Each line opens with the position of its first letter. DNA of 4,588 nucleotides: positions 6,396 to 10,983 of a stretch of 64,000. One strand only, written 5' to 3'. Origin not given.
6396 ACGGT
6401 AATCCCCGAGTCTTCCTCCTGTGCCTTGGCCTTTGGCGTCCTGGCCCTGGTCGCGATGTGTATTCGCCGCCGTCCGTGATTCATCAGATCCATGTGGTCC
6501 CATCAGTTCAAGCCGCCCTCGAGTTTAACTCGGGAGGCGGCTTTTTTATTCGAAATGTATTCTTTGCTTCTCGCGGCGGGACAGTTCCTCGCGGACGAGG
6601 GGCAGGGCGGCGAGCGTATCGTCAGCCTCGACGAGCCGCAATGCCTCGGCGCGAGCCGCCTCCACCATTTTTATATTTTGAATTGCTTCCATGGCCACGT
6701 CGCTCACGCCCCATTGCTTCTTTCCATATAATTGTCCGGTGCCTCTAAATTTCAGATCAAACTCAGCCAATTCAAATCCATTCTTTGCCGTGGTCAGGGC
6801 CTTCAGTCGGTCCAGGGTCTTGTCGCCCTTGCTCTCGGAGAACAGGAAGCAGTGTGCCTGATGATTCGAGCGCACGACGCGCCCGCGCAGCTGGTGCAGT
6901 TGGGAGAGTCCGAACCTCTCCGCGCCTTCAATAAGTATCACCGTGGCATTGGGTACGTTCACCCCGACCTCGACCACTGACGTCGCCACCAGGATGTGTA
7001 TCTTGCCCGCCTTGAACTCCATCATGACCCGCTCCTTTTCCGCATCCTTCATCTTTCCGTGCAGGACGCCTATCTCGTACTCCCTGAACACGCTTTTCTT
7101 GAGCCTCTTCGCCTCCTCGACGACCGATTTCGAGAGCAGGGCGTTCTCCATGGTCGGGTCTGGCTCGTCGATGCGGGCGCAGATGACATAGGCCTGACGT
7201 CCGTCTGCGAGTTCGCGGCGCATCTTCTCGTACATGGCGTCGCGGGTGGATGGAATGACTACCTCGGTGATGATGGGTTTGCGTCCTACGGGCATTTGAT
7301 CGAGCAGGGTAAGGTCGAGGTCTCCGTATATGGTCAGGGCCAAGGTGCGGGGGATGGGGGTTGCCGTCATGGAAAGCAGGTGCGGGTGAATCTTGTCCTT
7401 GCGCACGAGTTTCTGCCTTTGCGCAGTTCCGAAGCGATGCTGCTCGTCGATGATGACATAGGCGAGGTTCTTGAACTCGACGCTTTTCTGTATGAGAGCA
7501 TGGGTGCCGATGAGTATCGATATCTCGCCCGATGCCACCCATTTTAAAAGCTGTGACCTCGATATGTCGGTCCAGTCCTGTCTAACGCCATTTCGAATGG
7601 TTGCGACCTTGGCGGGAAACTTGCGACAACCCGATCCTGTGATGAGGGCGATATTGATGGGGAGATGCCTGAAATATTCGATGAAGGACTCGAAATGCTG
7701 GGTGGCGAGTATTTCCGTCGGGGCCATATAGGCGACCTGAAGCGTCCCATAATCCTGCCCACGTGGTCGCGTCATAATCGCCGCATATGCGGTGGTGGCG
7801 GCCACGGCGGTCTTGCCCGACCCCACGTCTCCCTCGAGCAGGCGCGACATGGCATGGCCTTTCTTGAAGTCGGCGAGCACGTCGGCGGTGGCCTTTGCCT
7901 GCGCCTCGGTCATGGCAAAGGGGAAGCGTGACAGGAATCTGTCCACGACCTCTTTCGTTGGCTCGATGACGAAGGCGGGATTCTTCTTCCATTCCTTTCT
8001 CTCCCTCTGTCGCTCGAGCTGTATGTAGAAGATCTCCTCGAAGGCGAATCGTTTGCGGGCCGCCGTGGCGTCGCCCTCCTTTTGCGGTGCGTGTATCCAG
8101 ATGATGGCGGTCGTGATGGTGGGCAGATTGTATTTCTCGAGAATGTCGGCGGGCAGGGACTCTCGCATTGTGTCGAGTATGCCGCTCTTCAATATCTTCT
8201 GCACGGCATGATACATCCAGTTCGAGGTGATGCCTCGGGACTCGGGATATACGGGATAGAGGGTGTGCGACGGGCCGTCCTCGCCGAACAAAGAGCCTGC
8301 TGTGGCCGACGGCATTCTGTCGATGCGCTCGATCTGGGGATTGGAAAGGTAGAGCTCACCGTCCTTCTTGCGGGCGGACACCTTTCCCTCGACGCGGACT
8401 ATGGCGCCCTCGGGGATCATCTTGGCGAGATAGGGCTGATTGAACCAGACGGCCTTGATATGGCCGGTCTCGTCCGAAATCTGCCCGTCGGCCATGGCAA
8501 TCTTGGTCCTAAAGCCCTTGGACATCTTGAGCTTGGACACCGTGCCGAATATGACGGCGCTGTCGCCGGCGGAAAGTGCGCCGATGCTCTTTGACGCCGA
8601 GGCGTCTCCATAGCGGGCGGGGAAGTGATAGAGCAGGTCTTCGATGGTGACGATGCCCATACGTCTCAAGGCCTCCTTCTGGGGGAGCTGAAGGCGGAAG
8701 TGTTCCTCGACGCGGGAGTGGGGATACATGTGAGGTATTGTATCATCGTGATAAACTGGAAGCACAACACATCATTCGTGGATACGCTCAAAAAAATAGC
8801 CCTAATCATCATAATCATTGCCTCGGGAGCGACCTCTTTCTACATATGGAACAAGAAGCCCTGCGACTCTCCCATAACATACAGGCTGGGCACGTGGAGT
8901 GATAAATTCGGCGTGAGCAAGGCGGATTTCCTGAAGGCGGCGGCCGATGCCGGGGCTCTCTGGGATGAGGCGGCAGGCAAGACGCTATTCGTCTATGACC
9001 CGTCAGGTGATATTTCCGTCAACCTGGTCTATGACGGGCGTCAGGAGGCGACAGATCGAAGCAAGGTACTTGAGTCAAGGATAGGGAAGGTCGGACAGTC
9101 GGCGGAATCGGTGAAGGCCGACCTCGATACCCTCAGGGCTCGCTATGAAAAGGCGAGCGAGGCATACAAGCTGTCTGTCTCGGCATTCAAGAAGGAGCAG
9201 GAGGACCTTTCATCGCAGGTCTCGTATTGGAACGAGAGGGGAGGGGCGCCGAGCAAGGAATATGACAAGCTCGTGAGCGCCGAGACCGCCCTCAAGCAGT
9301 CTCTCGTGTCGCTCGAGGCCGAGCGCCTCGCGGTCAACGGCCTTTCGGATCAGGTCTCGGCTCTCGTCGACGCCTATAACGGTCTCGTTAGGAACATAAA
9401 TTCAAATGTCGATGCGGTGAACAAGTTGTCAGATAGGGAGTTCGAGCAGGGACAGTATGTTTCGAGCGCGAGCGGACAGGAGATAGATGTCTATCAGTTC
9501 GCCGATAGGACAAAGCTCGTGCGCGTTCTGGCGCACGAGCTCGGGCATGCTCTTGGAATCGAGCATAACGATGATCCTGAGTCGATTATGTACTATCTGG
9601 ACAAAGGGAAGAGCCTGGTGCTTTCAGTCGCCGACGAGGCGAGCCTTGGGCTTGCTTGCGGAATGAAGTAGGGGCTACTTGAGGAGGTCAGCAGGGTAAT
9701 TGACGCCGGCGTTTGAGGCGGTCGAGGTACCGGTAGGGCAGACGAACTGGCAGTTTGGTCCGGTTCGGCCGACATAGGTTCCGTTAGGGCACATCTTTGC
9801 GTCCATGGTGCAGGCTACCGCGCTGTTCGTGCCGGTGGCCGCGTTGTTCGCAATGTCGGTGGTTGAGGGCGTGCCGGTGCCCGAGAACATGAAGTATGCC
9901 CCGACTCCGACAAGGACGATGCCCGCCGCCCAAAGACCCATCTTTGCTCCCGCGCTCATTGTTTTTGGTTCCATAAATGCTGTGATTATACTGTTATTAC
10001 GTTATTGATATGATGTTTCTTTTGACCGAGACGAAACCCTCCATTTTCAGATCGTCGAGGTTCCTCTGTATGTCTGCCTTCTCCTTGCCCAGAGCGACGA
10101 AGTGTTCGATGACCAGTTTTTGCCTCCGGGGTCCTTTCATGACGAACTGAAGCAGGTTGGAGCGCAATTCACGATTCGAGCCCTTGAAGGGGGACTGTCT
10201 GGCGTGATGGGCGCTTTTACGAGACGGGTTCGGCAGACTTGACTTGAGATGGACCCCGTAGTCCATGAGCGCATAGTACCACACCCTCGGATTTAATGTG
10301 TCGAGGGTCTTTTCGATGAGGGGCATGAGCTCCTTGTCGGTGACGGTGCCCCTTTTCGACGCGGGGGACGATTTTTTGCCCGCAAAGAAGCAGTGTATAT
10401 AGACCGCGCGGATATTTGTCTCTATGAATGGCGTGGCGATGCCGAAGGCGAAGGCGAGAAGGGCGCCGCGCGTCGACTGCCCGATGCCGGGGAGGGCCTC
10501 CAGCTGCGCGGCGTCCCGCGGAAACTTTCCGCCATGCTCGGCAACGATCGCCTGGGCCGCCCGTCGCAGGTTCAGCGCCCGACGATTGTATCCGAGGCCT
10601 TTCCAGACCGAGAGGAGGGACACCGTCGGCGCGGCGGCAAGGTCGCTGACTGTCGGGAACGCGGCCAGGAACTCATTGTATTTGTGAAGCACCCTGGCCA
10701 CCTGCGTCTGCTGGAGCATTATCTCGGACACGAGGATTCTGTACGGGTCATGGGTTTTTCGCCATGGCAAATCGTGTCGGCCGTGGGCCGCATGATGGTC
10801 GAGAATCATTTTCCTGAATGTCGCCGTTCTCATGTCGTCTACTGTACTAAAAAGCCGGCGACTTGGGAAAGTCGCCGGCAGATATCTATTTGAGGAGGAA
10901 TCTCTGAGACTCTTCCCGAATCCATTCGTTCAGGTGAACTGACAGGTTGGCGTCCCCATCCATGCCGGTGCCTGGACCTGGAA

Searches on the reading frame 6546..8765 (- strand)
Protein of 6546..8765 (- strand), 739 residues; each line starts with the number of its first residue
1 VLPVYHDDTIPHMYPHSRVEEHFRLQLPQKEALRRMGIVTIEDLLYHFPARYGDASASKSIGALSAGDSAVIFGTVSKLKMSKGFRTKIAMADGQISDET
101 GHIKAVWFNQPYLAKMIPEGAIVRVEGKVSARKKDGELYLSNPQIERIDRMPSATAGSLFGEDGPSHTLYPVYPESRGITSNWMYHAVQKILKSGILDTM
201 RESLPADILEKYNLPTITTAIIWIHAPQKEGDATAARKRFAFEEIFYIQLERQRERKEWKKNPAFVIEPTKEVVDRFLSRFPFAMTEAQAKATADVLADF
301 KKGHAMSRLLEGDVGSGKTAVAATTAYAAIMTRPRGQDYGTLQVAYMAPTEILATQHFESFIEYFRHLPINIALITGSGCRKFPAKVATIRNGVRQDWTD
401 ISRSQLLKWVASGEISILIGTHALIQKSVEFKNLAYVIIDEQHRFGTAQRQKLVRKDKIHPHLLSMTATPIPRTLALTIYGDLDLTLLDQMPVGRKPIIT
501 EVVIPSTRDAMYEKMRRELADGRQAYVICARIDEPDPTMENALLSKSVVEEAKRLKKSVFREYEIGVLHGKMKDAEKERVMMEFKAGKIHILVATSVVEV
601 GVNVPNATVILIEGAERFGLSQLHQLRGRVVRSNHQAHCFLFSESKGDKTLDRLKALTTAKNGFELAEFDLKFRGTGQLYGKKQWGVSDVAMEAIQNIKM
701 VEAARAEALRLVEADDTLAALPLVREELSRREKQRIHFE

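Call 16: search_protein_families(library=pfam, proteins=[window:6546-8765:-], max_evalue=0.001)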
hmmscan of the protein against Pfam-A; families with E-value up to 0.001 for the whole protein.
window:6546-8765:- (739 aa): 7 families
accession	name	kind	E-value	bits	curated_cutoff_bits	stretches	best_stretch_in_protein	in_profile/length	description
PF00270.35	DEAD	-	7e-22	78.4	26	1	287-475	2-164/167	DEAD/DEAH box helicase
PF00271.37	Helicase_C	-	5.6e-20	72.1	23.5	1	520-633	13-109/110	Helicase conserved C-terminal domain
PF17191.10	RecG_wedge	-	1.4e-14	54.4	23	1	31-190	14-157/162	RecG wedge domain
PF04851.21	ResIII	-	1.5e-11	44.9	22.5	1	284-470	3-162/164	Type III restriction enzyme, res subunit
PF01336.31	tRNA_anti-codon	-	2.5e-11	43.8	27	1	71-146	2-73/75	OB-fold nucleic acid binding domain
PF19833.4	RecG_dom3_C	-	3.5e-07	30.6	26.8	1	662-719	3-62/87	ATP-dependent DNA helicase RecG, domain 3, C-terminal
PF22590.2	Cas3-like_C_2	-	0.00048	20.8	27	0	549-634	16-105/106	CRISPR-associated nuclease/helicase Cas3, C-terminal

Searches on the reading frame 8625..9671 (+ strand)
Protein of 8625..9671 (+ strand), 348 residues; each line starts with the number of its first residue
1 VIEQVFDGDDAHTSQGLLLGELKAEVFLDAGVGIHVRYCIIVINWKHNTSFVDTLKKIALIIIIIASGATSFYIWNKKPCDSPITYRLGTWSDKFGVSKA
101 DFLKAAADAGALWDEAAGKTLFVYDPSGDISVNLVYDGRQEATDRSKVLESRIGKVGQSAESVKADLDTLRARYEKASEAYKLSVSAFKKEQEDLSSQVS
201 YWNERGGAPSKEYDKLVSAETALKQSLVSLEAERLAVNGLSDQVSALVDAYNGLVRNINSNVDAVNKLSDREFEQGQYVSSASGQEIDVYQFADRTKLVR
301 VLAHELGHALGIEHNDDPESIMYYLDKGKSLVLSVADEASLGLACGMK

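Call 16: search_protein_families(library=pfam, proteins=[window:8625-9671:+], max_evalue=0.001)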
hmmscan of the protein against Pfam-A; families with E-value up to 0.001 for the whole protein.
window:8625-9671:+ (348 aa): 1 family
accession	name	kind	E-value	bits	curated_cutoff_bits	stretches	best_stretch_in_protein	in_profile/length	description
PF00413.30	Peptidase_M10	-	7.3e-09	36.1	24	1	279-325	102-135/159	Matrixin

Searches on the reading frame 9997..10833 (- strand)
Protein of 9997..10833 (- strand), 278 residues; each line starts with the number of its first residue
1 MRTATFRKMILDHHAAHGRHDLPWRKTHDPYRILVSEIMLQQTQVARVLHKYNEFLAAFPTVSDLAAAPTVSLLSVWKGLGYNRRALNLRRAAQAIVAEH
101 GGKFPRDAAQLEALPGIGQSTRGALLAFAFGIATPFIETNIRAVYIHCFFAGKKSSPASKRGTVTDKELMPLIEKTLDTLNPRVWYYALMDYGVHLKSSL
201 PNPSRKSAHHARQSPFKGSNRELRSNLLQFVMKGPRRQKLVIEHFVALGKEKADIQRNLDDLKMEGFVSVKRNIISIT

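Call 16: search_protein_families(library=pfam, proteins=[window:9997-10833:-], max_evalue=0.001)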
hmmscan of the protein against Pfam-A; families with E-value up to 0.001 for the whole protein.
window:9997-10833:- (278 aa): 2 families
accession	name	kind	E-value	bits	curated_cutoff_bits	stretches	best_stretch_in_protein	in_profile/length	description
PF00730.31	HhH-GPD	-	1.6e-15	57.8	26.2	1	35-157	1-95/108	HhH-GPD superfamily base excision DNA repair protein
PF00633.29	HHH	-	1.4e-05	25.1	24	1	100-128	2-30/30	Helix-hairpin-helix motif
